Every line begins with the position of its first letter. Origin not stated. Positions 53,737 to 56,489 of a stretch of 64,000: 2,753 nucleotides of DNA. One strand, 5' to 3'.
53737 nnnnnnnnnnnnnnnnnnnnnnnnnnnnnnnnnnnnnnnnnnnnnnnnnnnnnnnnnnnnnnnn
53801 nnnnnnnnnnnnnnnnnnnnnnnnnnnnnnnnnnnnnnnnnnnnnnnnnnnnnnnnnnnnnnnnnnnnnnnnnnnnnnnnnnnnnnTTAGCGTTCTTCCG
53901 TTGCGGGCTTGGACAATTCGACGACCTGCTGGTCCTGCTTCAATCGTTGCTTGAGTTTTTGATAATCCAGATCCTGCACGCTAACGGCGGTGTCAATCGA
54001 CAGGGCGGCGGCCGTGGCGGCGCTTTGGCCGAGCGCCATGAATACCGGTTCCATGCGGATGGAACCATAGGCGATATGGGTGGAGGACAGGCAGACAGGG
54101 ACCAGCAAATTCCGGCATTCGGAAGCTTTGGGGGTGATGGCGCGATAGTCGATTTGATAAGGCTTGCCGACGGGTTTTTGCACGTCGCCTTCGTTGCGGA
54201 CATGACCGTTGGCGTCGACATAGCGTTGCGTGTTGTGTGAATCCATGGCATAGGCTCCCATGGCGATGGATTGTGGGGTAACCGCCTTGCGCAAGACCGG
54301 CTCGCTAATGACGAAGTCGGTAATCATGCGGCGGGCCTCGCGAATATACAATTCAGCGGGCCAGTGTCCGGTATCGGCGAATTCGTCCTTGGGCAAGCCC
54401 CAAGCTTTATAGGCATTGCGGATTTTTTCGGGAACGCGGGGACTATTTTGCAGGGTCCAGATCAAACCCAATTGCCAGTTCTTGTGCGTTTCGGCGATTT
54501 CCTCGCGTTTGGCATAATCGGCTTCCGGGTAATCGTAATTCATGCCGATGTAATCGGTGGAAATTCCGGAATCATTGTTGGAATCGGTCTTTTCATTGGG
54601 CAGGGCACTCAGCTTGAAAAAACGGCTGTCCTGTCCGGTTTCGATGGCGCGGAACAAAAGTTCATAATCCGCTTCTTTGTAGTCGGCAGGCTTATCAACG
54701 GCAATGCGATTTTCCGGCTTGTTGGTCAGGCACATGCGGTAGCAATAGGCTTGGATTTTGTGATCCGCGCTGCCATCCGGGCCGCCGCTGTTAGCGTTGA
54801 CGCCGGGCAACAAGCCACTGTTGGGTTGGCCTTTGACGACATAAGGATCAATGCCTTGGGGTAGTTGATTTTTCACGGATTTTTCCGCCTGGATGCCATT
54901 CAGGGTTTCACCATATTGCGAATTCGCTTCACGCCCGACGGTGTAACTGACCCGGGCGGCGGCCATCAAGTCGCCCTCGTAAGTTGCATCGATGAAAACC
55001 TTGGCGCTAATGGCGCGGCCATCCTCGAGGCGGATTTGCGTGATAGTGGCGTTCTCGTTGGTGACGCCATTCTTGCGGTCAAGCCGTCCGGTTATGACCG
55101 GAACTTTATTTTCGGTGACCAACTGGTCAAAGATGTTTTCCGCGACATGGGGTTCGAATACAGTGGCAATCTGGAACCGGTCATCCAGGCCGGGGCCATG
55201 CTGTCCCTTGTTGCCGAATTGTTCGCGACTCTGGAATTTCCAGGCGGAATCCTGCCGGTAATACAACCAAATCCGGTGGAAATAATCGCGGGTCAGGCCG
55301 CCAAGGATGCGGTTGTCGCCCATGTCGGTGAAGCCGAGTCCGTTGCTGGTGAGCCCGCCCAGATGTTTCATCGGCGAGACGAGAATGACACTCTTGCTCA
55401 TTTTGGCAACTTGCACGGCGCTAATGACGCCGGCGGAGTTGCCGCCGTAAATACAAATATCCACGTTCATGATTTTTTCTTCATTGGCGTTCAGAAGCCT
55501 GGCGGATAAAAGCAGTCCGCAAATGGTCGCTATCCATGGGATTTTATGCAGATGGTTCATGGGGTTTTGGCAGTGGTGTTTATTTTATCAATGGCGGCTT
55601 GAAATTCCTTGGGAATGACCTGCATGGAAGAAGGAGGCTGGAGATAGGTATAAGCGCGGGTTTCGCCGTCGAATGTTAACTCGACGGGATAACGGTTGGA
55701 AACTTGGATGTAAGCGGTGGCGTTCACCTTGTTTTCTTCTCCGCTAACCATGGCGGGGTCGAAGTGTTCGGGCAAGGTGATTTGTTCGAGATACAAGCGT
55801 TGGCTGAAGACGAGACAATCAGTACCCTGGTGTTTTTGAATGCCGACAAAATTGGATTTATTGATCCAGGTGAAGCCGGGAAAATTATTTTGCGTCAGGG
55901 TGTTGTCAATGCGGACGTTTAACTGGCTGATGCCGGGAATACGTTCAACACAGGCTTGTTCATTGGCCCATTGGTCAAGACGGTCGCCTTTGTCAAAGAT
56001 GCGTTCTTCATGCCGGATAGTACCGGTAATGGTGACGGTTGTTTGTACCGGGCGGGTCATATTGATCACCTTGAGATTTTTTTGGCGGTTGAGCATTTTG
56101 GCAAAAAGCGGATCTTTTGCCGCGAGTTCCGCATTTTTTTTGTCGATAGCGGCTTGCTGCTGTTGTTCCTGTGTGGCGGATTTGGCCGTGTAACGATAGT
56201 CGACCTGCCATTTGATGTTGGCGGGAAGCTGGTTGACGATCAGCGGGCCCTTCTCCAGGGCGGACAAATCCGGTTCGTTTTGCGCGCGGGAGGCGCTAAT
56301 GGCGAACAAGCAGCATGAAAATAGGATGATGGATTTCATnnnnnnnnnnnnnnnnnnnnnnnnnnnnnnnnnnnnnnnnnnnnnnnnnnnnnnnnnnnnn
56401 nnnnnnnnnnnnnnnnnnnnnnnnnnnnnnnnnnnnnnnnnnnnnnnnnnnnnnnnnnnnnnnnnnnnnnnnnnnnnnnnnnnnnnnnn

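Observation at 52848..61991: GspH/I/J/K-like pseudopilin quartet with a giant (~1188 aa) K-like protein, tightly coupled to a secreted protein, an FAD oxidoreductase and a GH-like gene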

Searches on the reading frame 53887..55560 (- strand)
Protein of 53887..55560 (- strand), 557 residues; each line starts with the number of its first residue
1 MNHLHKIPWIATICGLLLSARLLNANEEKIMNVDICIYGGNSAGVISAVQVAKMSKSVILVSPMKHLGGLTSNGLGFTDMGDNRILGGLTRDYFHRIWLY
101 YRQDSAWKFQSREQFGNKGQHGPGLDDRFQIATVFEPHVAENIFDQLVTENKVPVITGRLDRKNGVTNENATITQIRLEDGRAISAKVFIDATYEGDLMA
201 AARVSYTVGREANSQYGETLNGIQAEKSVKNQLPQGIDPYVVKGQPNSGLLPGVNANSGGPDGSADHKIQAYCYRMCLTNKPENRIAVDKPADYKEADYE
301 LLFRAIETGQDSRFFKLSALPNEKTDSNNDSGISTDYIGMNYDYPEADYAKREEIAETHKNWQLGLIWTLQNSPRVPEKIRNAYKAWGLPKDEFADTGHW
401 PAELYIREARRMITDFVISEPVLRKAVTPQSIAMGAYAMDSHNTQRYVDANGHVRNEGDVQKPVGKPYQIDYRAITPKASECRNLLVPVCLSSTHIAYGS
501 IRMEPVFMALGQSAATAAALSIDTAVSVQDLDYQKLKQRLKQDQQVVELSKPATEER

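Call 4: search_protein_families(library=ncbifam, proteins=[window:53887-55560:-], max_evalue=0.01)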
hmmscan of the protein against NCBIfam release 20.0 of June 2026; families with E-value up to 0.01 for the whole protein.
window:53887-55560:- (557 aa): 1 family
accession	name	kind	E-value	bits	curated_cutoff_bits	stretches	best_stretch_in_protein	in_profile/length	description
NF004789.0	PRK06134.1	subfamily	0.0068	15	747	0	26-78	6-58/581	FAD-dependent oxidoreductase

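Call 5: search_protein_families(library=pfam, proteins=[window:53887-55560:-], max_evalue=0.01)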
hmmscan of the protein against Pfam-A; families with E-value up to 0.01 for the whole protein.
window:53887-55560:- (557 aa): 1 family
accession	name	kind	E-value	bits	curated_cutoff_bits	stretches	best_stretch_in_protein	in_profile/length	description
PF12831.13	FAD_oxidored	-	1.3e-103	348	27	1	34-540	1-416/416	FAD dependent oxidoreductase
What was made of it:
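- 53887..55560 (-): Secreted FAD-dependent oxidoreductase (PF12831), 557 aa, overlapping E by 4 nt. It is a lineage-specific passenger of the operon. Pfam scores 348 bits (call 5).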

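Call 87: search_solved_structures(query=window:53887-55560:-, max_evalue=0.01)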
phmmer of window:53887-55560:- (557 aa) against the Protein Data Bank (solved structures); distinct sequences matched with E-value up to 0.01: 0.
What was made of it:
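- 53887..55560 (-): It has no PDB sequence relative (call 87).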

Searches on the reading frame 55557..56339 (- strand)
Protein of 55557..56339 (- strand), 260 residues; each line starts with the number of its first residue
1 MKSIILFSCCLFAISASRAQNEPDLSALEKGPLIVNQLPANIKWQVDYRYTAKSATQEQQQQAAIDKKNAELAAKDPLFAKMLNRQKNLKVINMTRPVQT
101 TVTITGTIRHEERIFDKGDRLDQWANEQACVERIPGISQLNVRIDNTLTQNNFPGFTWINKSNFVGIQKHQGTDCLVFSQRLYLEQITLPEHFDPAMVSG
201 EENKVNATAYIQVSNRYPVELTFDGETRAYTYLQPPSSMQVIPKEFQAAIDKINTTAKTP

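Call 4: search_protein_families(library=ncbifam, proteins=[window:55557-56339:-], max_evalue=0.01)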
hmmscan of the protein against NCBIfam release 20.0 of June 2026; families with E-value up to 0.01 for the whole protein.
window:55557-56339:- (260 aa): 0 families

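Call 5: search_protein_families(library=pfam, proteins=[window:55557-56339:-], max_evalue=0.01)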
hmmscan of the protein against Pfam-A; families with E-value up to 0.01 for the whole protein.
window:55557-56339:- (260 aa): 0 families

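Call 34: find_homologous_proteins(query=window:55557-56339:-)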
Query window:55557-56339:- (260 aa): 3 proteins with E <= 0.001 among 256 candidates.
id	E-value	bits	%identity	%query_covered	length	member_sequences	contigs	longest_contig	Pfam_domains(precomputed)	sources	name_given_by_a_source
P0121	1.3e-170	583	100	100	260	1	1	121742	-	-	-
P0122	5.2e-146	503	85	100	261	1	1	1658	-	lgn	-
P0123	2.2e-24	104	30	95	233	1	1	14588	-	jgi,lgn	-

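Call 37: find_homologous_proteins(query=A4, max_evalue=0.00001)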
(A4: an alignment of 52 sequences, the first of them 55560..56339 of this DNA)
Query A4 (52 sequences) (260 aa, profile of the alignment): 3 proteins with E <= 0.00001 among 8000 candidates.
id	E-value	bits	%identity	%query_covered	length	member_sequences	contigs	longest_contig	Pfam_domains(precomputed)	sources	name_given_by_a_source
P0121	9.0e-54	200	100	100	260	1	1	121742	-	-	-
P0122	1.4e-49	187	85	100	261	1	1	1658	-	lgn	-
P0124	9.5e-45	171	30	10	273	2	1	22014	-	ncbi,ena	ncbi:MAG: hypothetical protein ACAI35_16030 [Candidatus Methylacidiphilales bacterium]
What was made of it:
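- Tried and rejected: Word-indexed homolog searches for E, with a single sequence and then a 52-sequence profile, returned only 3 proteins (calls 34, 37).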

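Call 59: predict_structure(alignment_id=A5)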
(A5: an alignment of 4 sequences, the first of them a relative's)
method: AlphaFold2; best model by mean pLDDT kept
length: 260 residues; sequences in the alignment: 4
mean_pLDDT: 57.3   pTM: 0.56
mean pLDDT of the five models: 57.3, 53.6, 46.0, 39.2, 36.9
residues with pLDDT >= 90: 0; 70-90: 68; 50-70: 96; < 50: 96
segments of 3 or more residues with pLDDT < 50: 1-36, 85-94, 117-129, 137-151, 185-200, 256-260
pLDDT, mean of each block of 10 residues (from residue 1): 35 36 41 49 75 57 65 65 44 55 66 55 40 52 33 60 78 84 50 41 70 79 78 69 63 49
secondary structure, 60 per line:
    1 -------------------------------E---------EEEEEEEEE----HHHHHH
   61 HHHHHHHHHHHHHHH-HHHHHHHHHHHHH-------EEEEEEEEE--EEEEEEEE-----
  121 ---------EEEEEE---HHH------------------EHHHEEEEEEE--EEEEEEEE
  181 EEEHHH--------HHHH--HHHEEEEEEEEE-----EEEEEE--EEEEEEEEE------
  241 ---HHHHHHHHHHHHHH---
elements in order: E42-50 H55-75 H77-89 E97-105 E108-115 E130-135 E164-170 E173-183 H195-198 E204-212 E218-223 E226-234 H244-257
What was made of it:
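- On LolA/LolB/LprG/RseB-like fold (for protein E): The model is poor, with pLDDT 57 from four sequences (call 59).
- Tried and rejected: The allowed 4-sequence alignment gave a poor model (call 59), so the LolA-like call is only tentative.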

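Call 64: fold_search(model_id=the predicted structure, library=pdb)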
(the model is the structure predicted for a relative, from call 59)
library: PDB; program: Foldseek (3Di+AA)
matches with E <= 10: 321; with E <= 0.001: 2
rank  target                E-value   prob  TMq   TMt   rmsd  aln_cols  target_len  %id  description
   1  3mha_A                3.7e-04  1.00  0.35  0.42   7.0       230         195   10  Crystal structure of LprG from Mycobacterium tuberculosis bound to PIM (released 2010-09-01)
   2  3mh9_A                7.1e-04  1.00  0.33  0.39   9.9       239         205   10  Crystal structure of LprG mutant V91W from Mycobacterium tuberculosis (released 2010-09-01)
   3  2v43_A                1.7e-02  0.77  0.25  0.25  11.1       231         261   10  Crystal structure of RseB: a sensor for periplasmic stress response in E. coli (released 2007-08-28)
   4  7n3v_A                2.2e-02  0.47  0.24  0.24  12.5       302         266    8  Crystal structure of Mycobacterium smegmatis LmcA (released 2022-04-13)
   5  2zf3_A                2.3e-02  0.89  0.31  0.40  10.2       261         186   10  Crystal Structure of VioE (released 2008-01-01)
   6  7shw_B                2.3e-02  0.35  0.22  0.22  15.9       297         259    8  Crystal structure of Mycobacterium smegmatis LmcA with xenon (released 2022-04-13)
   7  2zf3_C                2.8e-02  0.84  0.29  0.38  10.6       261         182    9  Crystal Structure of VioE (released 2008-01-01)
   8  3bk5                  3.3e-02  0.41  0.16  0.17  11.5       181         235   10  Crystal structure of putative outer membrane lipoprotein-sorting protein domain from Vibrio parahaemolyticus (released 2008-02-05)
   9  2v43_C                4.3e-02  0.60  0.25  0.23  11.2       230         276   10  Crystal structure of RseB: a sensor for periplasmic stress response in E. coli (released 2007-08-28)
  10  2v43_B                4.3e-02  0.47  0.23  0.22  13.9       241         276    9  Crystal structure of RseB: a sensor for periplasmic stress response in E. coli (released 2007-08-28)
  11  7shw_A                4.8e-02  0.23  0.19  0.19  13.7       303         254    8  Crystal structure of Mycobacterium smegmatis LmcA with xenon (released 2022-04-13)
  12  2zf3_B                5.7e-02  0.63  0.26  0.35   7.2       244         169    9  Crystal Structure of VioE (released 2008-01-01)
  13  2p4b_A                6.3e-02  0.66  0.23  0.22   8.7       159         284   12  Crystal structure of E.coli RseB (released 2007-05-22)
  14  2p4b_B                8.8e-02  0.60  0.23  0.23  11.2       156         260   11  Crystal structure of E.coli RseB (released 2007-05-22)
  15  8veh_B                1.3e-01  0.20  0.20  0.25  17.5       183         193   10  Crystal structure of outer membrane lipoprotein carrier protein (LolA) from Rickettsia bellii (released 2023-12-27)
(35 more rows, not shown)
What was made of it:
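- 55557..56339 (-): Cassette gene E: 260-aa secreted protein with a signal peptide (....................). It is the conserved fifth member and has a tentative LolA/LprG-like beta fold. A low-confidence model hits LprG, RseB and LolA (calls 59, 64).
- On LolA/LolB/LprG/RseB-like fold (for protein E): Foldseek top hits are LprG 3mha (E 3.7e-4, probability 1.0, TM 0.35-0.42), RseB, LmcA, VioE and LolA (call 64).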

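Call 88: search_protein_families(library=pfam, proteins=[window:55557-56339:-], max_evalue=5)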
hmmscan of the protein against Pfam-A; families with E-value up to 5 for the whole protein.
window:55557-56339:- (260 aa): 0 families

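Call 94: search_protein_representatives(alignment_id=A5)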
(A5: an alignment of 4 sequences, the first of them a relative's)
Query: 4 sequences, 259 profile positions. Proteins with E-value up to 0.001 (for the whole library): 1178; up to 1e-10: 486; up to 1e-30: 31. The best 150 are listed.
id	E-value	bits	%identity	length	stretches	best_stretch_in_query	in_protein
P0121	1.1e-122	424.6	-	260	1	1-259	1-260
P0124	2.9e-105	367.6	-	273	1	1-259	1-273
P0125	1.7e-61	224.1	-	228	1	1-259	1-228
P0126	2.0e-52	194.4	-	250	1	1-259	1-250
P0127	1.2e-50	188.6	-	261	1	1-259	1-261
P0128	9.9e-46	172.4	-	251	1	1-258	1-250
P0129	3.2e-45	170.8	-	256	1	1-259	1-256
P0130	5.2e-45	170.1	-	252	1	9-259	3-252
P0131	2.9e-44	167.6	-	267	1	1-257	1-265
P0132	4.9e-44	166.9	-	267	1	8-258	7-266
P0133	2.2e-42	161.5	-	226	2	88-259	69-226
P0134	3.3e-42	160.9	-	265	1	19-253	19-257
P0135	6.2e-42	160.0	-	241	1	20-259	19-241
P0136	8.1e-42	159.6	-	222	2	89-259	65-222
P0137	1.5e-41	158.7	-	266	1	1-254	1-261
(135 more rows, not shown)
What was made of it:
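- Tried and rejected: The exhaustive representative search was needed to find the family (call 94).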

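Call 96: search_protein_families(library=pfam, alignment_id=A11, max_evalue=0.01)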
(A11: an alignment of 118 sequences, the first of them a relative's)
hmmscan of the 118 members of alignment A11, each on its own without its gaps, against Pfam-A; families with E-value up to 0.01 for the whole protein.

A. member 1, P0121 (260 aa): 0 families

B. families by the number of members that match (of 118 scanned): 2 families
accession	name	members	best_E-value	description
PF11200.13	DUF2981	1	0.0058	Protein of unknown function (DUF2981)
PF09634.15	DUF2025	1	0.0062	Protein of unknown function (DUF2025)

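Call 97: search_solved_structures(query=A11, max_evalue=5)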
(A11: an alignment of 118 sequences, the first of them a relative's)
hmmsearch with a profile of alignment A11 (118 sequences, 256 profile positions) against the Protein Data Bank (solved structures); distinct sequences matched with E-value up to 5: 1.
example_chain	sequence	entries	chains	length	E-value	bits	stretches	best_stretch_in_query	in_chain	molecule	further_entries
1cyg_A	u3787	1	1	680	1.6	11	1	76-134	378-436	CYCLODEXTRIN GLUCANOTRANSFERASE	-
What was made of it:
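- On LolA/LolB/LprG/RseB-like fold (for protein E): There is no sequence-level match (calls 96, 97).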
